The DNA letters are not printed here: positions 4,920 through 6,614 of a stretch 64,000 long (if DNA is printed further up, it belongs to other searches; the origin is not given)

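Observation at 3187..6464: Overlapping four-gene operon: histidine phosphatase, PAP2 phosphatase, NlpC/P60-like hydrolase and an orphan MurD-like ligase, abutting the carrier-protein locus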

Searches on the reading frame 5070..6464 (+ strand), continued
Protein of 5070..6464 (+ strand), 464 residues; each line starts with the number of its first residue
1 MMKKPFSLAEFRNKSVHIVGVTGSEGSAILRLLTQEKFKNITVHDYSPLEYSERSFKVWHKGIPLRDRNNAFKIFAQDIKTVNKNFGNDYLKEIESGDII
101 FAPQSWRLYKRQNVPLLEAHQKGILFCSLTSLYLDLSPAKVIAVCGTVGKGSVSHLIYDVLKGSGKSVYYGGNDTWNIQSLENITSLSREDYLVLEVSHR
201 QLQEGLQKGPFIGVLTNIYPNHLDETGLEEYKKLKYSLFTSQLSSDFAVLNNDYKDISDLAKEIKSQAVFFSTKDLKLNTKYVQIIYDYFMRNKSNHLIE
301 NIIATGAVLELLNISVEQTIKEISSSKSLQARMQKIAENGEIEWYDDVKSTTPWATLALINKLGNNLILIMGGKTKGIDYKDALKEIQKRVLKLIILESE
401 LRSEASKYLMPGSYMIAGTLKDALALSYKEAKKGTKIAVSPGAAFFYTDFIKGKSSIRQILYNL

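Call 67: search_protein_families(library=ncbifam, proteins=[L088:277-1000:+, L088:1000-2328:+, L087:7648-8637:+, L087:8634-10007:+, L087:3741-5315:+, L087:5997-7442:+, L087:5318-6004:+, L169:5222-6301:+], max_evalue=0.001)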
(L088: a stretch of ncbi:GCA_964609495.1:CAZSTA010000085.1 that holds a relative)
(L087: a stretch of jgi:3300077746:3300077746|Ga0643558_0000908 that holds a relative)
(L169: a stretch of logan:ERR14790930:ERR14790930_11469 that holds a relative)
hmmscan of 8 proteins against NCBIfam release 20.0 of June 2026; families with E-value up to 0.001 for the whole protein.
L088:277-1000:+ (241 aa): 4 families
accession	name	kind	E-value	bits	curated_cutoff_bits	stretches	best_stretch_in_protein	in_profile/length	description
NF052483.1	racemase_CuyB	equivalog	3.6e-51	174.3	190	1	6-232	1-224/225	cysteate racemase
TIGR00035.1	asp_race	subfamily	7.3e-45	153.4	93.1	1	4-233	3-227/236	amino acid racemase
NF007569.0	PRK10200.1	equivalog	1.4e-10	41.3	417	1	4-233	2-228/230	aspartate/glutamate racemase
TIGR00067.1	glut_race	equivalog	4.6e-05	22.9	146.65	1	90-203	76-181/251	glutamate racemase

L088:1000-2328:+ (442 aa): 1 family
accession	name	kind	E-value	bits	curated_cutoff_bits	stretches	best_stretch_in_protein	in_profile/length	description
NF041101.1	manno_glu_gly_synth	equivalog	2.5e-45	155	640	1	32-428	13-428/431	mannosylglucosylglycerate synthase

L087:7648-8637:+ (329 aa): 31 families (the best 25 are shown)
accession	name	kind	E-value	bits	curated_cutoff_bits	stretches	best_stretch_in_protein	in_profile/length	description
NF004170.0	PRK05638.1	equivalog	2e-29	102.5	421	1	11-222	40-256/442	threonine synthase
NF006205.0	PRK08329.1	equivalog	1.1e-23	83.8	358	1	35-221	59-246/347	threonine synthase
NF006050.0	PRK08197.1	equivalog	1.7e-23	83.1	303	1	8-224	49-276/406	threonine synthase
NF005035.0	PRK06450.1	equivalog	8.8e-20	70.8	301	1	33-221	51-237/338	threonine synthase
NF004996.0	PRK06381.1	equivalog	4.1e-15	55.6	266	1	48-220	28-207/319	threonine synthase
NF005292.0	PRK06815.1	equivalog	2.1e-13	50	371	1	43-221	24-211/320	threonine/serine dehydratase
NF006094.0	PRK08246.1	subfamily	8.5e-11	41.8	331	1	47-289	33-286/310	serine/threonine dehydratase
TIGR03945.1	PLP_SbnA_fam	equivalog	1.3e-10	40.8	349.95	1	50-148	21-123/304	2,3-diaminopropionate biosynthesis protein SbnA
NF005680.0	PRK07476.1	equivalog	3.4e-09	36.1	413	1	48-204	35-196/326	hydroxyectoine utilization dehydratase EutB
TIGR01136.1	cysKM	subfamily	5.4e-09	35.8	344.15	1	39-156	6-130/299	cysteine synthase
TIGR01127.1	ilvA_1Cterm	equivalog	3.5e-08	32.8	378.75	1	49-203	13-172/380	threonine ammonia-lyase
TIGR01124.1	ilvA_2Cterm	equivalog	6.5e-08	31.6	411.3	1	50-204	31-191/499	threonine ammonia-lyase, biosynthetic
TIGR00260.1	thrC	equivalog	8.4e-08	31.7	167.1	1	47-206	34-207/340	threonine synthase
NF006674.0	PRK09224.1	subfamily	1.2e-07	30.8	577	1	50-203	39-198/508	threonine ammonia-lyase IlvA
TIGR02079.1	THD1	equivalog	6.2e-07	28.5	440.55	1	50-206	30-196/410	threonine ammonia-lyase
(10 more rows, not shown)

L087:8634-10007:+ (457 aa): 6 families
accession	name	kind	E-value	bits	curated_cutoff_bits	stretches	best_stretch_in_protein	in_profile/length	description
NF005096.0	PRK06524.1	equivalog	3.8e-41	140.7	684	1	3-453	15-470/493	biotin carboxylase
TIGR01142.1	purT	equivalog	8.1e-09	34.8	502.15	1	157-337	123-296/380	phosphoribosylglycinamide formyltransferase 2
TIGR01369.1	CPSaseII_lrg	equivalog_domain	2.1e-07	29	1027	1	128-323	663-855/1052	carbamoyl-phosphate synthase (glutamine-hydrolyzing) large subunit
NF003671.0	PRK05294.1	equivalog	4.2e-06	24.6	599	1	131-318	663-847/1058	carbamoyl-phosphate synthase large subunit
NF006766.0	PRK09288.1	equivalog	5.1e-06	25.5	339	1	158-341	137-313/396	formate-dependent phosphoribosylglycinamide formyltransferase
NF004679.0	PRK06019.1-5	equivalog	0.00092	18.1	326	0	131-209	96-175/376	5-(carboxyamino)imidazole ribonucleotide synthase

L087:3741-5315:+ (524 aa): 62 families (the best 25 are shown)
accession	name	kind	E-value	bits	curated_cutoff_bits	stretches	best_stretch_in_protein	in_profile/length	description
NF006560.0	PRK09061.1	subfamily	4.3e-52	177.1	340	1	2-522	26-513/517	amidohydrolase family protein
NF006689.0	PRK09237.1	equivalog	2e-19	69.4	371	1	1-93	2-95/383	amidohydrolase/deacetylase family metallohydrolase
NF006839.0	PRK09357.1-4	equivalog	3.8e-16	58.7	576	1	4-63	2-61/422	dihydroorotase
NF006844.0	PRK09357.2-5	equivalog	7.9e-15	54.8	701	1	1-63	1-63/422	dihydroorotase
TIGR00857.1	pyrC_multi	subfamily_domain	3.8e-14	52.5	279.05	2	22-65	6-49/412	dihydroorotase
NF011990.0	PRK15446.2-6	subfamily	1.6e-12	46.8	233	2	432-509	320-386/390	alpha-D-ribose 1-methylphosphonate 5-triphosphate diphosphatase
NF009060.0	PRK12394.1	equivalog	1.7e-12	46.8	442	1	2-93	3-94/381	metallo-dependent hydrolase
TIGR03583.1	EF_0837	hypoth_equivalog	4.1e-12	45.8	432.15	1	3-93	2-88/365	amidohydrolase/deacetylase family metallohydrolase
NF005791.0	PRK07627.1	equivalog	1.1e-11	44.4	442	1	3-61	2-61/425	dihydroorotase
NF004839.0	PRK06189.1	equivalog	1.1e-11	44.1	631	1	1-65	2-64/451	allantoinase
NF006845.0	PRK09357.2-6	equivalog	1.3e-11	43.9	728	1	3-63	2-63/428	dihydroorotase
TIGR03121.1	one_C_dehyd_A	equivalog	1.9e-11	42.9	392.75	1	4-66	2-64/556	formylmethanofuran dehydrogenase subunit A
NF002668.0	PRK02382.1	equivalog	9.6e-11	41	452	1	10-63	12-56/436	dihydroorotase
TIGR02033.1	D-hydantoinase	equivalog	1.4e-10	40.8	393.25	1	4-66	1-66/454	dihydropyrimidinase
TIGR01178.1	ade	equivalog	3.2e-10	39.1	472.5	1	3-88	1-82/552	adenine deaminase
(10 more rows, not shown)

L087:5997-7442:+ (481 aa): 27 families (the best 25 are shown)
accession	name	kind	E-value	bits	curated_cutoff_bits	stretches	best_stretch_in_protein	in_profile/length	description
TIGR01087.1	murD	equivalog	1.6e-74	251.6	211.95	1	121-463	88-423/441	UDP-N-acetylmuramoyl-L-alanine--D-glutamate ligase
NF001126.0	PRK00139.1-4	equivalog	3.7e-28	98.3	373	1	136-377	104-363/486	UDP-N-acetylmuramoyl-L-alanyl-D-glutamate--2,6-diaminopimelate ligase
TIGR01082.1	murC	equivalog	9.8e-28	97.4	335.1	1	14-375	1-336/449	UDP-N-acetylmuramate--L-alanine ligase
TIGR01085.1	murE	subfamily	8.1e-27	94.2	257.3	1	134-377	83-353/472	UDP-N-acetylmuramyl-tripeptide synthetase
TIGR01143.1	murF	subfamily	9.5e-27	94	288.6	1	124-455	62-403/418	UDP-N-acetylmuramoyl-tripeptide--D-alanyl-D-alanine ligase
NF008896.0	PRK11929.1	equivalog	1.2e-22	79.6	1023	2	205-378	678-857/965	bifunctional UDP-N-acetylmuramoyl-L-alanyl-D-glutamate--2,6-diaminopimelate ligase MurE/UDP-N-acetylmuramoyl-tripeptide--D-alanyl-D-alanine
NF001124.0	PRK00139.1-2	equivalog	2e-22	79.6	476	1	127-377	100-372/500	UDP-N-acetylmuramoyl-L-alanyl-D-glutamate--2,6-diaminopimelate ligase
NF053645.1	pMurC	equivalog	5.2e-22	78.2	560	1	91-281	59-251/492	pseudomurein biosynthesis peptide ligase pMurC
NF053647.1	pMurD2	equivalog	6.3e-22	78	550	2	137-265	100-227/405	pseudomurein biosynthesis peptide ligase pMurD2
NF053646.1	pMurD1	equivalog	8.9e-22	77.4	610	1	128-383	101-355/465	pseudomurein biosynthesis peptide ligase pMurD1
NF053648.1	pMurE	equivalog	1.1e-16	60.6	600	1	137-350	99-325/464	pseudomurein biosynthesis peptide ligase pMurE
NF001123.0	PRK00139.1-1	equivalog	2.5e-15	56.2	586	1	135-376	106-370/493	UDP-N-acetylmuramoyl-L-alanyl-D-glutamate--2,6-diaminopimelate ligase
TIGR02068.2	cya_phycin_syn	equivalog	3e-15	55.3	850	2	210-341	568-714/862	cyanophycin synthetase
NF010628.0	PRK14022.1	equivalog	1e-14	54.1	536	1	137-360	112-346/483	UDP-N-acetylmuramoyl-L-alanyl-D-glutamate--L-lysine ligase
NF008041.0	PRK10773.1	equivalog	8.4e-13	47.8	551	1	121-351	85-323/453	UDP-N-acetylmuramoyl-tripeptide--D-alanyl-D-alanine ligase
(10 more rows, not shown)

L087:5318-6004:+ (228 aa): 4 families
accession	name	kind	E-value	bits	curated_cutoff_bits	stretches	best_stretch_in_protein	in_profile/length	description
NF008096.1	PRK10838.1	equivalog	4.4e-14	52.7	186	1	107-199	69-162/189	bifunctional murein DD-endopeptidase/murein LD-carboxypeptidase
NF010495.0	PRK13914.1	equivalog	2.1e-06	27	647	1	112-190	372-450/481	invasion associated endopeptidase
NF038345.1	wall_hydro_RipC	exception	2.2e-06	27.4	425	1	121-197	266-340/362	peptidoglycan hydrolase RipC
NF033742.1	NlpC_p60_RipB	exception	6.6e-05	22.6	335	1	118-199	102-182/206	NlpC/P60 family peptidoglycan endopeptidase RipB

L169:5222-6301:+ (359 aa): 34 families (the best 25 are shown)
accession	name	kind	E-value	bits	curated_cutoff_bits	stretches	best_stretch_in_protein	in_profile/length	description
NF006050.0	PRK08197.1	equivalog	3.3e-42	144.7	303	1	10-326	49-385/406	threonine synthase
NF006205.0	PRK08329.1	equivalog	2.6e-36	125.3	358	1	58-320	72-338/347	threonine synthase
NF004170.0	PRK05638.1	equivalog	8.6e-34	116.8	421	1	13-322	40-355/442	threonine synthase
NF004996.0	PRK06381.1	equivalog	5.3e-25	88.1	266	1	43-321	16-317/319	threonine synthase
NF005035.0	PRK06450.1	equivalog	1.1e-24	86.9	301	1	58-321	65-333/338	threonine synthase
NF006094.0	PRK08246.1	subfamily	2.6e-20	73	331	1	56-318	35-298/310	serine/threonine dehydratase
TIGR00260.1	thrC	equivalog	1e-19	70.9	167.1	1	19-323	1-336/340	threonine synthase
NF005292.0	PRK06815.1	equivalog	1e-18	67.4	371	1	58-321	36-306/320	threonine/serine dehydratase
TIGR01127.1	ilvA_1Cterm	equivalog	2.3e-14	53.2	378.75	1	59-320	16-283/380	threonine ammonia-lyase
TIGR03945.1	PLP_SbnA_fam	equivalog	8.3e-14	51.4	349.95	1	59-209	23-189/304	2,3-diaminopropionate biosynthesis protein SbnA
NF005680.0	PRK07476.1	equivalog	2.1e-13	50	413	1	56-284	36-271/326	hydroxyectoine utilization dehydratase EutB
NF005600.0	PRK07334.1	equivalog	1.9e-12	46.5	496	1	60-321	45-310/408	threonine ammonia-lyase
NF006389.0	PRK08638.1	equivalog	6e-12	45.1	453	1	60-320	44-312/333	bifunctional threonine ammonia-lyase/L-serine ammonia-lyase TdcB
TIGR02079.1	THD1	equivalog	9e-11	41.2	440.55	1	59-213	32-196/410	threonine ammonia-lyase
NF006390.0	PRK08639.1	equivalog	1.5e-10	40.7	421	1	59-321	41-313/418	threonine ammonia-lyase IlvA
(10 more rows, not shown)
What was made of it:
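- On MurD (TIGR01087 equivalog): The module orthologue in L087 scores 251.6 bits and passes (call 67).
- The L087 orthologue passes NCBI's murD cut-off: 251.6 bits against 211.95 (call 67). The L088 racemase is closest to cysteate racemase, at 174 bits against a 190 cut-off (call 67).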

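Call 72: search_protein_representatives(protein=window:5070-6461:+)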
Query: 464 residues. Proteins with E-value up to 0.001 (for the whole library): 12529; up to 1e-10: 6260; up to 1e-30: 190. The best 150 are listed.
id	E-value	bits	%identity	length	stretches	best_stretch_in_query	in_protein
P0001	0.0e+00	1022.1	100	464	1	1-464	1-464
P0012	2.0e-132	458.8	47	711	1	9-463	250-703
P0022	4.3e-130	451.1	47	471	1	8-462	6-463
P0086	6.6e-113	394.5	45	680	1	8-463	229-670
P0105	9.0e-98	344.6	41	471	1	11-461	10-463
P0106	2.6e-96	339.8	45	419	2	8-224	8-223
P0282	1.9e-78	280.9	41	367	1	9-347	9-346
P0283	3.6e-78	280.1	38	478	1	10-463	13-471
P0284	5.6e-71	256.4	35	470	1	9-456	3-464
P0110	6.9e-69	249.5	37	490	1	8-454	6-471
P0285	4.9e-67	243.4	34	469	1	6-455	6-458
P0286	1.4e-64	235.3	35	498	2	8-272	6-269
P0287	3.5e-64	233.9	38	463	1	2-459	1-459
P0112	3.8e-64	233.8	42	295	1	179-463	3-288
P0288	5.4e-64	233.3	36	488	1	11-457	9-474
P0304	3.4e-56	207.6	36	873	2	12-260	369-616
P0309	2.2e-55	205.0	33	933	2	8-273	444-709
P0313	3.5e-54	201.0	34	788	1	12-461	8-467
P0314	8.2e-54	199.8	36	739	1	13-447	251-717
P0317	1.2e-52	195.9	31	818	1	11-402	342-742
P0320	9.5e-52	193.0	34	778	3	14-178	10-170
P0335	7.2e-47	176.9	33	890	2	9-273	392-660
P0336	1.3e-46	176.1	33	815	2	5-252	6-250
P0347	2.9e-43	165.0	33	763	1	77-446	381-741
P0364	8.4e-41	156.9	33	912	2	83-446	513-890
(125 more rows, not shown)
